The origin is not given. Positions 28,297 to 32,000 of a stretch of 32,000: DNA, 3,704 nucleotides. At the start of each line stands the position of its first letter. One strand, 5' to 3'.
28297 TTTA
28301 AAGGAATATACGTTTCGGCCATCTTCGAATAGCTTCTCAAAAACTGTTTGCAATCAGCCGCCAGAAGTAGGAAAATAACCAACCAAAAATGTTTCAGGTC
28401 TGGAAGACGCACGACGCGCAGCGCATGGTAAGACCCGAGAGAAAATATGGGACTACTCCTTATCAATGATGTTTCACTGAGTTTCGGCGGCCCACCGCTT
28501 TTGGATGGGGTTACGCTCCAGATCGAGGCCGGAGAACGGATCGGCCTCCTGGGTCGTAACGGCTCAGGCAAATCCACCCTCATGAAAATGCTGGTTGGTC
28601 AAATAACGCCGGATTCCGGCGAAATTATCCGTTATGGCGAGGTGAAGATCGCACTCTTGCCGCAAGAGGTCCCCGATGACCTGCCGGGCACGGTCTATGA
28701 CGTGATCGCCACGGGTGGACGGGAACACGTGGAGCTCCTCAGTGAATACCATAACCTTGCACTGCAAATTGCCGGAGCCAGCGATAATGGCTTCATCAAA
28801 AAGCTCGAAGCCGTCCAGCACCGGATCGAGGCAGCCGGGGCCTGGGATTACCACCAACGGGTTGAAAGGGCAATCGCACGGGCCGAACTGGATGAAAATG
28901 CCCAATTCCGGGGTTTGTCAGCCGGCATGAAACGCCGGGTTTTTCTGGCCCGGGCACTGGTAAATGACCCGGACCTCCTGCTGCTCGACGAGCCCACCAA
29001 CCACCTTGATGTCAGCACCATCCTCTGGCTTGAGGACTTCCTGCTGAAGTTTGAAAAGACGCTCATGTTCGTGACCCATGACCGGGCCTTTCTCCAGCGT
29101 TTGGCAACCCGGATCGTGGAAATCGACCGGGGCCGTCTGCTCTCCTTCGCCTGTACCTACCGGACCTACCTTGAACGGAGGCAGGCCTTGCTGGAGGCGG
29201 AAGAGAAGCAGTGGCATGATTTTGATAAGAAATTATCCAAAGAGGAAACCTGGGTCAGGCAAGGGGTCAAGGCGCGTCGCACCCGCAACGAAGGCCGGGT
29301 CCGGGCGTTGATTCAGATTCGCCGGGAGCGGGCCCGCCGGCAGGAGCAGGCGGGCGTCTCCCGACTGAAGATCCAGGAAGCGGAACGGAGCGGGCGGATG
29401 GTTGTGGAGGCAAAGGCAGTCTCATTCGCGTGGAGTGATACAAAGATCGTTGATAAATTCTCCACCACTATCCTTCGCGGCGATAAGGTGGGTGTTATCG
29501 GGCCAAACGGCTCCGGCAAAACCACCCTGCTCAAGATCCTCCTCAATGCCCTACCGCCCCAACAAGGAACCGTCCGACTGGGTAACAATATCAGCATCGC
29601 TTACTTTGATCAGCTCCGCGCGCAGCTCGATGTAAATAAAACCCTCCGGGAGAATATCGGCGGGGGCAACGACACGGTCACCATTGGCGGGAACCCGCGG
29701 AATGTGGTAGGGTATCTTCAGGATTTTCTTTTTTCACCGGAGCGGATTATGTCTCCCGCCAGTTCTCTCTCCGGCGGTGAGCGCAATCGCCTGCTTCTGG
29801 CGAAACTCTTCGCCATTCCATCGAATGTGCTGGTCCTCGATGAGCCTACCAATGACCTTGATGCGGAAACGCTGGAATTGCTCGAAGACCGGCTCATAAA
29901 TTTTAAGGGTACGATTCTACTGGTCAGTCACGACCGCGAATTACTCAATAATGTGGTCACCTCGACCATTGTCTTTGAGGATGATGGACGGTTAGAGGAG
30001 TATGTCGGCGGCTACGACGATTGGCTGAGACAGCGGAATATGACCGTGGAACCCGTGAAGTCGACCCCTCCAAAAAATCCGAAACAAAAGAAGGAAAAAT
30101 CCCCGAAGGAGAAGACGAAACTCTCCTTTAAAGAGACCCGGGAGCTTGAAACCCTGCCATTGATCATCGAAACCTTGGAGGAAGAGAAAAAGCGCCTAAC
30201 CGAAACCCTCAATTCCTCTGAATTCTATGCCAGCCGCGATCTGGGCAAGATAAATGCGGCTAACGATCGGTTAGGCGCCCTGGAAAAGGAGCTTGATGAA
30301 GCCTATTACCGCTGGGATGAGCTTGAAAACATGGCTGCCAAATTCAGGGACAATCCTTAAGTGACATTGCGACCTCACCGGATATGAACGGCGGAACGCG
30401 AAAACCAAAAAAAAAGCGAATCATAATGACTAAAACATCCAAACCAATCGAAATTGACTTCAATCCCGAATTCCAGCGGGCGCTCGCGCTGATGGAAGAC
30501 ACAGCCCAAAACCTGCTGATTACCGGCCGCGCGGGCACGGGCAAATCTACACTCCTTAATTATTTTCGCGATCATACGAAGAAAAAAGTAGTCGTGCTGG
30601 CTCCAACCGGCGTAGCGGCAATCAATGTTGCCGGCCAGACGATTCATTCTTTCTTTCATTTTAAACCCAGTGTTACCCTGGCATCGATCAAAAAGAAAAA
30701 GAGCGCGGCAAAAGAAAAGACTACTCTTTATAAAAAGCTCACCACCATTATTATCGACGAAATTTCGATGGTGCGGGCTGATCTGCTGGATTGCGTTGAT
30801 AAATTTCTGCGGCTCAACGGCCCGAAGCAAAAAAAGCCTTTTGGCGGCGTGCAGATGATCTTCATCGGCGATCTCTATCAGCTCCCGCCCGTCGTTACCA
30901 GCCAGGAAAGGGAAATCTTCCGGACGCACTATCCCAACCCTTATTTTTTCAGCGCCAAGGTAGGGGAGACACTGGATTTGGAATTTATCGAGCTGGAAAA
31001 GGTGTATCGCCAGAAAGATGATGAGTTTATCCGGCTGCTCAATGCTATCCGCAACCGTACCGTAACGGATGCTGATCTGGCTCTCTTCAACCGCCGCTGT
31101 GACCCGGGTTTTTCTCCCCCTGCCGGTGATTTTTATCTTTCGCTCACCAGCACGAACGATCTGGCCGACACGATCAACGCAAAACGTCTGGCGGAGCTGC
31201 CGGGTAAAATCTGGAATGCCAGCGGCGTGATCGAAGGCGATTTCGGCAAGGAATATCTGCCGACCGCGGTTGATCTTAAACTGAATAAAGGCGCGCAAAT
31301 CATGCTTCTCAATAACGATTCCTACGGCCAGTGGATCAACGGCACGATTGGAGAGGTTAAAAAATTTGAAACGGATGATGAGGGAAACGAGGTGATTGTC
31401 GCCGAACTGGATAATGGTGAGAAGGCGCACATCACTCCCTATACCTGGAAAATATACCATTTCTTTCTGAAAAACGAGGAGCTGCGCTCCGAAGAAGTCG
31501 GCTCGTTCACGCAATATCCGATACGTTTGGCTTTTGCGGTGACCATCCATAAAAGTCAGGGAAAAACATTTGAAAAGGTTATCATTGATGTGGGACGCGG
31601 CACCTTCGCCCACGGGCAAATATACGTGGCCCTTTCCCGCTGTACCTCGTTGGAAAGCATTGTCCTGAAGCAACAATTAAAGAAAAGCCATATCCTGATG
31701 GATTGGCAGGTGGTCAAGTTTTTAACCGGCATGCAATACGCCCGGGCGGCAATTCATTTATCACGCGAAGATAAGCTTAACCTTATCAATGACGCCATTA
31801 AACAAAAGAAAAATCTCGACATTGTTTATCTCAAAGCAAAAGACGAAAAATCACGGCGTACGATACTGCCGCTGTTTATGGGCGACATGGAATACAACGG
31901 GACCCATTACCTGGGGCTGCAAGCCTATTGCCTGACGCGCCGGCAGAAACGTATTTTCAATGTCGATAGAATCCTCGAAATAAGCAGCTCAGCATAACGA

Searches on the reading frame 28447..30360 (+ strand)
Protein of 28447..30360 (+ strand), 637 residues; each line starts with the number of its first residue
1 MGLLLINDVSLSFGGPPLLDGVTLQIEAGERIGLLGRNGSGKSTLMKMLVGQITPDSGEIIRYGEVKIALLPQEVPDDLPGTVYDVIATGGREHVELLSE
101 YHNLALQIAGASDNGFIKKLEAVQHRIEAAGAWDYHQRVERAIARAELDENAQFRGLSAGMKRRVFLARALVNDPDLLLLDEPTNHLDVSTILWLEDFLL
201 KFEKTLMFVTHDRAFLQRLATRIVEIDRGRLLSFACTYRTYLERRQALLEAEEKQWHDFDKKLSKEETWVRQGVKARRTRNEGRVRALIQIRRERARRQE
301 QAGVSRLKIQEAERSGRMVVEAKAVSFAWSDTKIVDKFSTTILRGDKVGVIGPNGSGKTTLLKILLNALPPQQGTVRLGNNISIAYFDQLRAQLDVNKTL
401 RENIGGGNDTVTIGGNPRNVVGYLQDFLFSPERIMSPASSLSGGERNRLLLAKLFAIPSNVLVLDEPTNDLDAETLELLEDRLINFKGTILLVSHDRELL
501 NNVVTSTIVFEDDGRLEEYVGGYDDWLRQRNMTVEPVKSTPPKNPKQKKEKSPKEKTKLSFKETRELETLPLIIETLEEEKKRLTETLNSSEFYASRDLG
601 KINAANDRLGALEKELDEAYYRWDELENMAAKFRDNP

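Call 31: search_protein_families(library=pfam, proteins=[window:28447-30360:+], max_evalue=0.001)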
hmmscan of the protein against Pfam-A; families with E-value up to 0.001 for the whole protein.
window:28447-30360:+ (637 aa): 18 families
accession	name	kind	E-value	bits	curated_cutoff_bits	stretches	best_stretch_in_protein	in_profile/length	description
PF00005.33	ABC_tran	-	2.5e-51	174.3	25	2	19-185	1-137/137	ABC transporter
PF16326.10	ABC_tran_CTD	-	4.7e-18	65.6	32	1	558-627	1-68/69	ABC transporter C-terminal domain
PF13304.12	AAA_21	-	3.1e-16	60.7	27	1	349-375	3-35/304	AAA domain, putative AbiEii toxin, Type IV TA system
PF12848.13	ABC_tran_Xtn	-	1.7e-10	41.3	25.9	1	224-297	1-76/85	ABC transporter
PF02463.25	SMC_N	-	3.7e-08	33.5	40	0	432-511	135-213/220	RecF/RecN/SMC N terminal domain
PF13401.12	AAA_22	-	5.4e-08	33.7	27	1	350-492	10-120/130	AAA domain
PF13555.12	AAA_29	-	6.5e-08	32.7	27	0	20-46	13-39/61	P-loop containing region of AAA domain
PF13191.12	AAA_16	-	1.8e-07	32.2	32.6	1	348-480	27-153/167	AAA ATPase domain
PF00006.31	ATP-synt_ab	-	2.3e-06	27.9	29.5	0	333-368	3-37/213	ATP synthase alpha/beta family, nucleotide-binding domain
PF13476.12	AAA_23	-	2.2e-05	25.7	27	0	350-369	24-43/201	AAA domain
PF13671.12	AAA_33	-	6.8e-05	23.6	27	0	350-382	4-32/143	AAA domain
PF05729.18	NACHT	-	9.3e-05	22.8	26.7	0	348-369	3-24/167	NACHT domain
PF19993.5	DO-GTPase2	-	0.00012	22.2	27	0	348-369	3-24/226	Double-GTPase 2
PF20720.3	nSTAND3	-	0.00012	22.2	27.2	0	347-372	19-44/155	Novel STAND NTPase 3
PF25199.1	nSTAND_NTPase5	-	0.00019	21.7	34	0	345-369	41-65/145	Novel STAND NTPase 5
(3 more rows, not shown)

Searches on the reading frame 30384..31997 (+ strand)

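Call 31: search_protein_families(library=pfam, proteins=[window:30384-31997:+], max_evalue=0.001)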
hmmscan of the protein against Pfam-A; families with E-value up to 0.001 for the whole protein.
window:30384-31997:+ (537 aa): 11 families
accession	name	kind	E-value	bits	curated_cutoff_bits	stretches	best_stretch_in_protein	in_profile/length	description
PF05970.20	PIF1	-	2.5e-29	102.9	25.9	1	36-229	17-219/223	PIF1-like helicase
PF13604.12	AAA_30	-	9.5e-15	55.3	27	1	35-228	12-174/191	AAA domain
PF13245.12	AAA_19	-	7.4e-13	49.3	25.1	1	39-170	9-132/134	AAA domain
PF02689.20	Herpes_Helicase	-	1.6e-10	40.1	27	1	371-430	718-778/808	Helicase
PF13280.12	WYL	-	3.2e-09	37.1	21.8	1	464-533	2-68/70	WYL domain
PF13479.12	AAA_24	-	9.8e-07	29.2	27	1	41-140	2-86/195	AAA domain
PF13401.12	AAA_22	-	5.2e-06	27.2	27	1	39-163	3-123/130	AAA domain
PF13538.12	UvrD_C_2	-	1e-05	25.7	27.4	1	383-419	2-44/52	UvrD-like helicase C-terminal domain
PF01443.25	Viral_helicase1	-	2.4e-05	24.7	21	0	45-131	2-72/228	Viral superfamily 1 RNA helicase core domain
PF13191.12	AAA_16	-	5.9e-05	24.1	32.6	1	37-74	16-58/167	AAA ATPase domain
PF00270.35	DEAD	-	0.00085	19.5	26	0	36-131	10-106/167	DEAD/DEAH box helicase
